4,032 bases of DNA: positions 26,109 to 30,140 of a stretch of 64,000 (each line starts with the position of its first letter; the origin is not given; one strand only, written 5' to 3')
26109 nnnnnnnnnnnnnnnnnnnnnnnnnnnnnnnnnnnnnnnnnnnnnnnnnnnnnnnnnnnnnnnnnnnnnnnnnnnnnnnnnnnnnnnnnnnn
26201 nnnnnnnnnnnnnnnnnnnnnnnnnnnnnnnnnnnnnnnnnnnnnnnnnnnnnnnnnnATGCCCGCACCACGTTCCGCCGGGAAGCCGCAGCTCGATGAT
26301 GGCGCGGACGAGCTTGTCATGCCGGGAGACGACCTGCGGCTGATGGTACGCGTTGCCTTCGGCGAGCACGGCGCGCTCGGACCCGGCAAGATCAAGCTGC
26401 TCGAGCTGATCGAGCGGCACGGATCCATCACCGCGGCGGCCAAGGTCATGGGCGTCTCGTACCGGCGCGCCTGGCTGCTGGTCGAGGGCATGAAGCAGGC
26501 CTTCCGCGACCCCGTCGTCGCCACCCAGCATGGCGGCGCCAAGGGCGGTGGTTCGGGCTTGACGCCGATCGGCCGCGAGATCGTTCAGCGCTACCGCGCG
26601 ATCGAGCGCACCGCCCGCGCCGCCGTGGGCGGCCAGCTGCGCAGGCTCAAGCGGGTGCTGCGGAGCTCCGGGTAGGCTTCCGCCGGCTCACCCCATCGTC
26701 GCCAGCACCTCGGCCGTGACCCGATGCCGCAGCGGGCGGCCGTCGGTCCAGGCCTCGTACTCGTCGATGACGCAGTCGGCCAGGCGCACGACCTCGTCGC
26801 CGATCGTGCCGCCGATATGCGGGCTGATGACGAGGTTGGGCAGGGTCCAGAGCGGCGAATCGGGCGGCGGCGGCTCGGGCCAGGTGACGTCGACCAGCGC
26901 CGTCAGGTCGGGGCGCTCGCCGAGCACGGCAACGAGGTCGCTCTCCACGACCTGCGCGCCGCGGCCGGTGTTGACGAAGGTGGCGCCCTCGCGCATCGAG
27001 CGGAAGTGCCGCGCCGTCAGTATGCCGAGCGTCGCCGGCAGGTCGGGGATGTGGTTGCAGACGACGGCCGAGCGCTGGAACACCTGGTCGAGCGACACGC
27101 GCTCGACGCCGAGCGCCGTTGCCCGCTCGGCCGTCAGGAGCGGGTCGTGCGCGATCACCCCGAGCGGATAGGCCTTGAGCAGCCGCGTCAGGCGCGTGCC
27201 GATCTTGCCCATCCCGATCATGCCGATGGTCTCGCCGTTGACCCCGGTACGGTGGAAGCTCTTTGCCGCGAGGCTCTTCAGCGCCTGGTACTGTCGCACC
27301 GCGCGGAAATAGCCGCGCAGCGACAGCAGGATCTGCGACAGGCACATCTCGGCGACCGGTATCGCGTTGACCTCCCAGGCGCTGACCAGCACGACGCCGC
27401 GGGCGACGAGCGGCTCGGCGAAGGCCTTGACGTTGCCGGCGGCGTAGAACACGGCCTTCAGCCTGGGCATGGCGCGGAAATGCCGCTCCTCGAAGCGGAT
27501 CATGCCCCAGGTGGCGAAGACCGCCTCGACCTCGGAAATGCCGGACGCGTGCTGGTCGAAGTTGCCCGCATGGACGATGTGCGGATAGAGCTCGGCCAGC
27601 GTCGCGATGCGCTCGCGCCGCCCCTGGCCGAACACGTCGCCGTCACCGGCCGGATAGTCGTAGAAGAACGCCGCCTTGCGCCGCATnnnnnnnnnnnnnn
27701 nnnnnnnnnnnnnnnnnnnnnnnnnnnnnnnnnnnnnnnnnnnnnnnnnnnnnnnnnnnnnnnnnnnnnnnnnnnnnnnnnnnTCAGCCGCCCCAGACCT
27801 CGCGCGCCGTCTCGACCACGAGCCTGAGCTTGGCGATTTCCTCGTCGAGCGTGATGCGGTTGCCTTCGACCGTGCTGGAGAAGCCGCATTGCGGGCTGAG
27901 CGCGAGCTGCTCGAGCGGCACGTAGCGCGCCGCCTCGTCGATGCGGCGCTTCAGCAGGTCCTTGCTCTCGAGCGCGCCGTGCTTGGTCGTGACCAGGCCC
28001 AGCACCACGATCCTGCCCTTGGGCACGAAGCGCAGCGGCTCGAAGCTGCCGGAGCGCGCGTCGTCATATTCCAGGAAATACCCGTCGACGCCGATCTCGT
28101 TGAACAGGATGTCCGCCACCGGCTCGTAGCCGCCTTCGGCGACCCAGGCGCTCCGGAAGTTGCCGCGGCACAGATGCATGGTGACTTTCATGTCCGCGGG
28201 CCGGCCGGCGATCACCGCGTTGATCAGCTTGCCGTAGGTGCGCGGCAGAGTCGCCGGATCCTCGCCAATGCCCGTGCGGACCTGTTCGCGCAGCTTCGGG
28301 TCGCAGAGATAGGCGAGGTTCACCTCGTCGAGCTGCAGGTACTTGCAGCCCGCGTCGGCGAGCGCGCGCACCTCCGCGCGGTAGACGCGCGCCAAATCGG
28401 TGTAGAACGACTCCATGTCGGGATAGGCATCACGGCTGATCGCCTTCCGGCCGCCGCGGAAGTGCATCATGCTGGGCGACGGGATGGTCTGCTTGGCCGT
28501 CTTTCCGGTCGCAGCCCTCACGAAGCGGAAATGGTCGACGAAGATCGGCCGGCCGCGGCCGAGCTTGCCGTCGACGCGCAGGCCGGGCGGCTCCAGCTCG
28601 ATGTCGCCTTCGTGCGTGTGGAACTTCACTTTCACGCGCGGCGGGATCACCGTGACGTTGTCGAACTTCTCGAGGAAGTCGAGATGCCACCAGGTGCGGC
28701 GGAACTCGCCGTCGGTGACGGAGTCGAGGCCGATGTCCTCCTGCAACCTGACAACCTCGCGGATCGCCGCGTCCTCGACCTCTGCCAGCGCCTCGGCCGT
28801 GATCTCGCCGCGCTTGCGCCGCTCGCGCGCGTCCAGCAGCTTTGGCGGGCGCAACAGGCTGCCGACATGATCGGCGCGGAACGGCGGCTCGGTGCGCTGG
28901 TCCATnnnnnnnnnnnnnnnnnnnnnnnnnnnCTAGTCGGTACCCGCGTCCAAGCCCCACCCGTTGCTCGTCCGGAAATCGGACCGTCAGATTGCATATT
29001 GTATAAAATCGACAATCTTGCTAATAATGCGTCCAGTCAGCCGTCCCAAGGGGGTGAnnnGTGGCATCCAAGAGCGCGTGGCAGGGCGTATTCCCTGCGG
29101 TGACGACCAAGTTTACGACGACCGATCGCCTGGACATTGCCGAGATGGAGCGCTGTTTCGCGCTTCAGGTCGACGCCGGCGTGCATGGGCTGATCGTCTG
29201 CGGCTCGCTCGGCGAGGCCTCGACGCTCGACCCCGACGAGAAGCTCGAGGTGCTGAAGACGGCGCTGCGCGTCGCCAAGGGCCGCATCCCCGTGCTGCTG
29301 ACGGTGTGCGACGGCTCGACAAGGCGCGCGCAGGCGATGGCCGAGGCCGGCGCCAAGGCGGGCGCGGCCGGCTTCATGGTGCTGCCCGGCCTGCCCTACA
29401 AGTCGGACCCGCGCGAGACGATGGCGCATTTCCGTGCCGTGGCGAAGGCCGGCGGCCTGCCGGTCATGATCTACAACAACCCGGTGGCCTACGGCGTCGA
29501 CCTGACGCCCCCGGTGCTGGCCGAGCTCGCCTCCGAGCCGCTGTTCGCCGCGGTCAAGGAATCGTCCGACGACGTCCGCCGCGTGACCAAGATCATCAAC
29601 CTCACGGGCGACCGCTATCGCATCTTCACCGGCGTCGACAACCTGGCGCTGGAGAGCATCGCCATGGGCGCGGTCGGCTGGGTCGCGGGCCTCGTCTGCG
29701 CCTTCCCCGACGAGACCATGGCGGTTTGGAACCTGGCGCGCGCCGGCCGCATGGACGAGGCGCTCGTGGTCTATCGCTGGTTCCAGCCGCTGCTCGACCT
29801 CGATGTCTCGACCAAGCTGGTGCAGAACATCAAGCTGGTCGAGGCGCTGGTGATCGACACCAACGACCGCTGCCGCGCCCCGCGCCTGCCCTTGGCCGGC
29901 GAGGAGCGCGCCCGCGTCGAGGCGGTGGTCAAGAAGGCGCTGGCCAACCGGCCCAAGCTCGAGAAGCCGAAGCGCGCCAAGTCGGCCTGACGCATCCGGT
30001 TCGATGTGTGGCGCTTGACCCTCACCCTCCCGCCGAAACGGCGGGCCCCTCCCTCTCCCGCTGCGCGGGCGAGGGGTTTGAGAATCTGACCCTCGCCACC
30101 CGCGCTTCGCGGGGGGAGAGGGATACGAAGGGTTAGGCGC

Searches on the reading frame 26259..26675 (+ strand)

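Call 8: search_protein_families(library=pfam, proteins=[window:26259-26675:+])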
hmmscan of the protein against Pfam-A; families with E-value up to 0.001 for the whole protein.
window:26259-26675:+ (138 aa): 1 family
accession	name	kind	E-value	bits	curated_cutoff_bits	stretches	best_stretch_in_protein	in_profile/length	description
PF00126.33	HTH_1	-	6.1e-05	23.3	26.6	1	45-105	4-59/60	Bacterial regulatory helix-turn-helix protein, lysR family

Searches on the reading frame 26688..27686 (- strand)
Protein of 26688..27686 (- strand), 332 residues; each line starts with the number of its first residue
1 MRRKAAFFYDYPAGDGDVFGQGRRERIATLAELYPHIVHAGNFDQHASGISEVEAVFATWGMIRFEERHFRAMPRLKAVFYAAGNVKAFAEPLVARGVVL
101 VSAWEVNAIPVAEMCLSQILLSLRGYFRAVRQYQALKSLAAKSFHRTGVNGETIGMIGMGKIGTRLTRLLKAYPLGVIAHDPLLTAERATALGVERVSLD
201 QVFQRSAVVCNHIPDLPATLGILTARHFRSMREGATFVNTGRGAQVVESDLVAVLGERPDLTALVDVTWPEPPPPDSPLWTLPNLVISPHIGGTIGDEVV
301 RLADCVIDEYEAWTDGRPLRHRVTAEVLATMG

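Call 7: search_protein_families(library=pfam, proteins=[window:26688-27686:-])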
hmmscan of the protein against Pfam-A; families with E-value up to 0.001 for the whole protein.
window:26688-27686:- (332 aa): 1 family
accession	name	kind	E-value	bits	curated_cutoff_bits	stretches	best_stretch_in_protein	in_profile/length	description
PF02826.25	2-Hacid_dh_C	-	6.9e-43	146.5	25.1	1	117-292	2-178/178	D-isomer specific 2-hydroxyacid dehydrogenase, NAD binding domain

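Call 32: search_protein_families(library=ncbifam, proteins=[window:26688-27686:-], max_evalue=0.00001)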
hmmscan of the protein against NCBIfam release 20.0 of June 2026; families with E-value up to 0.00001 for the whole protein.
window:26688-27686:- (332 aa): 21 families
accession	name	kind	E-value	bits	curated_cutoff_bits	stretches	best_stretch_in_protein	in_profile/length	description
TIGR01327.1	PGDH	equivalog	6e-36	124.3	454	1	92-313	80-300/525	phosphoglycerate dehydrogenase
NF009714.1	PRK13243.1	equivalog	2.7e-26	92.7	455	1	139-328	138-327/332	glyoxylate reductase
NF005750.0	PRK07574.1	equivalog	1.6e-25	89.9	329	1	95-322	135-365/386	NAD-dependent formate dehydrogenase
NF011938.0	PRK15409.1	equivalog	3.6e-25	88.7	492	1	39-311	32-306/324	glyoxylate/hydroxypyruvate reductase GhrB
NF008759.0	PRK11790.1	equivalog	1.8e-24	86.2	404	1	93-297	95-300/410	phosphoglycerate dehydrogenase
NF005069.0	PRK06487.1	equivalog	3.7e-23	82.1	448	1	47-320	43-317/320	2-hydroxyacid dehydrogenase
NF041369.1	Dhydh_Halo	equivalog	8.1e-23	81.1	400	1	91-323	72-304/305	D-2-hydroxyacid dehydrogenase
NF005027.0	PRK06436.1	equivalog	4.4e-22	78.6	261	1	96-318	70-284/303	2-hydroxyacid dehydrogenase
NF006263.0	PRK08410.1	equivalog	2.1e-20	73.4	389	1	146-314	140-307/311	D-2-hydroxyacid dehydrogenase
NF005387.0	PRK06932.1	equivalog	9.2e-20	70.8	492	1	98-313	91-309/314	2-hydroxyacid dehydrogenase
NF012013.0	PRK15469.1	equivalog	2.2e-19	69.6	403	1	112-293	100-278/312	glyoxylate/hydroxypyruvate reductase GhrA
NF001309.0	PRK00257.1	equivalog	1.8e-18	66.7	434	1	128-307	93-271/379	4-phosphoerythronate dehydrogenase PdxB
NF000492.1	vanH_gen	exception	1.2e-14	54.1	540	1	110-258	101-242/312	D-lactate dehydrogenase VanH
NF000112.1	vanH-Amyco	exception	2.6e-12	46.6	625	1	111-258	131-271/348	VanH-AOV family D-lactate dehydrogenase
NF000128.1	vanH-Sc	exception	5.6e-12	45.4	650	1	108-257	119-261/337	D-lactate dehydrogenase VanH-Sc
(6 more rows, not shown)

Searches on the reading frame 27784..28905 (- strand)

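Call 7: search_protein_families(library=pfam, proteins=[window:27784-28905:-])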
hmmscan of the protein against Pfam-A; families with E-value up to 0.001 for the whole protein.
window:27784-28905:- (373 aa): 1 family
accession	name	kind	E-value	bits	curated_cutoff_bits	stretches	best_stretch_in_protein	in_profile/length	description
PF01717.24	Meth_synt_2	-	7.9e-18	65.3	21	1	14-368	6-323/324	Cobalamin-independent synthase, Catalytic domain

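Call 32: search_protein_families(library=ncbifam, proteins=[window:27784-28905:-], max_evalue=0.00001)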
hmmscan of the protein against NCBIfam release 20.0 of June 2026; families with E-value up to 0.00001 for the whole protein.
window:27784-28905:- (373 aa): 7 families
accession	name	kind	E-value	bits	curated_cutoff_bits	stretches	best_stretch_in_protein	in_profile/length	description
NF005085.0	PRK06520.1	subfamily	3.3e-142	474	313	1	3-371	2-368/368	5-methyltetrahydropteroyltriglutamate--homocysteine S-methyltransferase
NF004875.0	PRK06233.1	equivalog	4.1e-97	325.3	576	1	4-371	5-372/373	vitamin B12 independent methionine synthase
NF003317.0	PRK04326.1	equivalog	4.4e-28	98.4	406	1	3-370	3-322/340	methionine synthase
NF006589.0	PRK09121.1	equivalog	6.2e-15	55.1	392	1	12-197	8-182/342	methionine synthase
NF003556.0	PRK05222.1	equivalog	2.2e-11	43.4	541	1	7-197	418-597/750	5-methyltetrahydropteroyltriglutamate--homocysteine S-methyltransferase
TIGR01371.1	met_syn_B12ind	equivalog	2.6e-10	40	929.95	1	9-197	426-603/754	5-methyltetrahydropteroyltriglutamate--homocysteine S-methyltransferase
NF002119.0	PRK00957.1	equivalog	9.8e-09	34.8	258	0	46-195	36-166/306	methionine synthase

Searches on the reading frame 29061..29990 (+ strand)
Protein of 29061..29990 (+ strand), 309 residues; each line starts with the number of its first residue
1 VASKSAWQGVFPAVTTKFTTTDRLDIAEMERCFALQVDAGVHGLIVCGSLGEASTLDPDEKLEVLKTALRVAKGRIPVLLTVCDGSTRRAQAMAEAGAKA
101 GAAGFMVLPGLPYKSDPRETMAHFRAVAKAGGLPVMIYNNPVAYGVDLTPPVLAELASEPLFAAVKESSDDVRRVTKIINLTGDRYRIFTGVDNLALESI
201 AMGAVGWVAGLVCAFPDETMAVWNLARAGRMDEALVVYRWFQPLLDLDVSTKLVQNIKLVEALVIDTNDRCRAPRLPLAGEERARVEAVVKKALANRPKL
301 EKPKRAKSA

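Call 7: search_protein_families(library=pfam, proteins=[window:29061-29990:+])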
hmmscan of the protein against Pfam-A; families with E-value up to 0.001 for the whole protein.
window:29061-29990:+ (309 aa): 1 family
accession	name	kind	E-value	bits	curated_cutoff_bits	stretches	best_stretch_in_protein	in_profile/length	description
PF00701.28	DHDPS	-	8.7e-54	182.6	22.1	1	8-292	3-288/289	Dihydrodipicolinate synthetase family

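Call 32: search_protein_families(library=ncbifam, proteins=[window:29061-29990:+], max_evalue=0.00001)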
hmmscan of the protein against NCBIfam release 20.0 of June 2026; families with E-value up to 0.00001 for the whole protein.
window:29061-29990:+ (309 aa): 7 families
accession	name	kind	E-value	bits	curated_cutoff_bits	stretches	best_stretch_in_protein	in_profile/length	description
TIGR00674.1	dapA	equivalog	6.6e-48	163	206.15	1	10-292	2-285/286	4-hydroxy-tetrahydrodipicolinate synthase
TIGR02313.1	HpaI-NOT-DapA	exception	2e-29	102.3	396.7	1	8-234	2-230/294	2,4-dihydroxyhept-2-ene-1,7-dioic acid aldolase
NF003164.0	PRK04147.1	equivalog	1.7e-27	96.5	281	1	7-295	4-292/294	N-acetylneuraminate lyase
NF002958.0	PRK03620.1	subfamily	2.1e-27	95.7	278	1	10-296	14-302/307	5-dehydro-4-deoxyglucarate dehydratase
TIGR00683.1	nanA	equivalog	5.7e-26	91.5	382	1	8-288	2-283/293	N-acetylneuraminate lyase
TIGR03249.1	KdgD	equivalog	2.8e-20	72.6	373.95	1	8-293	10-298/299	5-dehydro-4-deoxyglucarate dehydratase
NF040954.1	Arch_KDGaldase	equivalog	3.2e-19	69.4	390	1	13-294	6-282/288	bifunctional 2-dehydro-3-deoxy-phosphogluconate/2-dehydro-3-deoxy-6-phosphogalactonate aldolase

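Call 49: search_solved_structures(query=window:29061-29990:+, max_evalue=1e-20)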
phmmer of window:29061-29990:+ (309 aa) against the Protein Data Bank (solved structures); distinct sequences matched with E-value up to 1e-20: 69 (the best 60 are shown).
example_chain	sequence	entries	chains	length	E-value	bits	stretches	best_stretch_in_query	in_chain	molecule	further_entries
3eb2_A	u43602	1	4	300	7.2e-37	130.5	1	7-291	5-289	Putative dihydrodipicolinate synthetase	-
3na8_A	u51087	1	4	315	5.7e-33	117.7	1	8-278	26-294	putative dihydrodipicolinate synthetase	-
3a5f_A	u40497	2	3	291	1.1e-30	110.3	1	7-238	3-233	Dihydrodipicolinate synthase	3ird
6p90_A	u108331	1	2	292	5.5e-28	101.3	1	9-215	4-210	4-hydroxy-tetrahydrodipicolinate synthase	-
3qze_A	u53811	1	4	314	6.6e-28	101.1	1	8-215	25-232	Dihydrodipicolinate synthase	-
3noe_A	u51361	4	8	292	2e-27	99.5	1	9-215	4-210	Dihydrodipicolinate synthase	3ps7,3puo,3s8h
3hij_A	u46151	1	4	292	2.3e-26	96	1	12-291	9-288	Dihydrodipicolinate synthase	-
1xky_A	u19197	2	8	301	2.5e-26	95.9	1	11-291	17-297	dihydrodipicolinate synthase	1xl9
3pud_A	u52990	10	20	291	2.6e-26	95.8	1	8-237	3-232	Dihydrodipicolinate synthase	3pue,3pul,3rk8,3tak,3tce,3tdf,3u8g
6t3t_B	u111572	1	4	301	3.5e-26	95.4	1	8-293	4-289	4-hydroxy-tetrahydrodipicolinate synthase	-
3cpr_A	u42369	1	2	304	6.4e-26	94.5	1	12-289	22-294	Dihydrodipicolinate synthetase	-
2a6n_A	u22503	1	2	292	1.3e-25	93.5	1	11-293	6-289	Dihydrodipicolinate synthase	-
2pur_A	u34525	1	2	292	2.5e-25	92.6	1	11-293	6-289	Dihydrodipicolinate synthase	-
1dhp_A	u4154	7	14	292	6.5e-25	91.2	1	11-293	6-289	DIHYDRODIPICOLINATE SYNTHASE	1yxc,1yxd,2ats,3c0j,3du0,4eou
2ehh_A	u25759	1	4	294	8.1e-25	90.9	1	7-245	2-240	Dihydrodipicolinate synthase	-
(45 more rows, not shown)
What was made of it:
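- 29061..29990 (+): DHDPS-family enzyme, first gene downstream of O1. It is the most widely conserved partner of this regulator clade. Calls 7, 32, 49.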

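Call 73: search_dna_similar(query=window:29061-29990:+, collection=plasmids, mode=protein, max_rows=30, max_evalue=1e-30)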
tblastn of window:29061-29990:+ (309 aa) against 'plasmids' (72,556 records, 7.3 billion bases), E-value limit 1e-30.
Records with a match: 190; places in all: 191; records where one place covers at least 80% of the query: 189.
Best place of each record, by identity: 60-80% 2; <60% 188.
By first word of the organism name: Rhizobium 109; Streptomyces 11; Burkholderia 9; Caballeronia 6; Neorhizobium 5; Deinococcus 5; Priestia 5; Azospirillum 4; Sphingomonas 3; Vibrio 3; and 24 more.
By predicted mobility (MOB-suite, as given by PLSDB): non-mobilizable 131; conjugative 35; mobilizable 24.
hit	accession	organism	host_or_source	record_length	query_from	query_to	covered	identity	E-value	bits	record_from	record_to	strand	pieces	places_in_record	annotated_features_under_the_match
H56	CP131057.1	Hyphomicrobiales bacterium UR115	tomato,bacteria,rhizosphere soil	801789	7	300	95%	66.0%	3e-118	380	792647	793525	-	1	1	none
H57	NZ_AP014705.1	Methylobacterium aquaticum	-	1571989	2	301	97%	61.3%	7e-105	342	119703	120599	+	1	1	none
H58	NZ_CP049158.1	Caballeronia sp. SBC1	whole organism,soil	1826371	7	300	95%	59.5%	2e-101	332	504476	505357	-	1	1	none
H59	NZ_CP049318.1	Caballeronia sp. SBC2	whole organism,soil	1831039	7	300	95%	59.5%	2e-101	332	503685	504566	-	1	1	none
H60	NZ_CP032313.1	Pannonibacter phragmitetus BB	cell culture,soil under ...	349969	4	300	96%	55.0%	4e-95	314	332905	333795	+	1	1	dihydrodipicolinate synthase family protein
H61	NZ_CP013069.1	Pannonibacter phragmitetus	Homo sapiens,blood, liver abscess ...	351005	4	300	96%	54.7%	4e-94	311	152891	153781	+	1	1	dihydrodipicolinate synthase family protein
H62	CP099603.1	Comamonadaceae bacterium OTU4NAUVB1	Arabidopsis thaliana,pure culture,leaf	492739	7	299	95%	53.6%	3e-91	303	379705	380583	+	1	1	dihydrodipicolinate synthase family protein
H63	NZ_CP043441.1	Cupriavidus campinensis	cell culture,soil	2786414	7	298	94%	53.1%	5e-89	297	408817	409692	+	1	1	none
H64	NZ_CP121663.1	Rhizobium sp. CB3090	Gliricidia sp.,cell culture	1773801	5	299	95%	49.5%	4e-79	268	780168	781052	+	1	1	record has no annotation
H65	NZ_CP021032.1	Rhizobium sp. NXC14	Phaseolus vulgaris,cell culture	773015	5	298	95%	49.7%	1e-78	267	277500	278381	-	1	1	dihydrodipicolinate synthase family protein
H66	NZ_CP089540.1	Spirosoma oryzicola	Single cell,Surface layer of rice grains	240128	1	302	98%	48.3%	2e-81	275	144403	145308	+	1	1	dihydrodipicolinate synthase family protein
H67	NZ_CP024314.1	Rhizobium sp. NXC24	Phaseolus vulgaris,cell culture,plant ...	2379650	5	299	95%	49.2%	2e-78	266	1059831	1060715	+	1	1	record has no annotation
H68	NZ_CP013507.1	Rhizobium sp. N1341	Phaseolus vulgaris,Whole ...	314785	5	299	95%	49.2%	5e-78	265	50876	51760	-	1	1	dihydrodipicolinate synthase family protein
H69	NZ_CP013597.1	Rhizobium sp. N741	Phaseolus vulgaris,Whole ...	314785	5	299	95%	49.2%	5e-78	265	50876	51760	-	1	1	dihydrodipicolinate synthase family protein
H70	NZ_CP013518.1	Rhizobium sp. N113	Phaseolus vulgaris,Whole ...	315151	5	299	95%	49.2%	5e-78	265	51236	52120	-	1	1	dihydrodipicolinate synthase family protein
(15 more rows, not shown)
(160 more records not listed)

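Call 75: get_annotated_region(hit=H56, flank=8000)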
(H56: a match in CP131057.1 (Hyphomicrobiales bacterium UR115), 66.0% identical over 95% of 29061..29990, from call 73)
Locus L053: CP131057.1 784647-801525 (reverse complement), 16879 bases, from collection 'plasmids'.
description: Hyphomicrobiales bacterium UR115 plasmid unnamed, complete sequence
organism: Hyphomicrobiales bacterium UR115 (NCBI taxid 3064829)
taxonomy: Bacteria; Pseudomonadota; Alphaproteobacteria; Hyphomicrobiales; ; ; Hyphomicrobiales bacterium UR115
host: -; source: tomato,bacteria,rhizosphere soil; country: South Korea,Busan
typing (MOB-suite, as given by PLSDB): non-mobilizable
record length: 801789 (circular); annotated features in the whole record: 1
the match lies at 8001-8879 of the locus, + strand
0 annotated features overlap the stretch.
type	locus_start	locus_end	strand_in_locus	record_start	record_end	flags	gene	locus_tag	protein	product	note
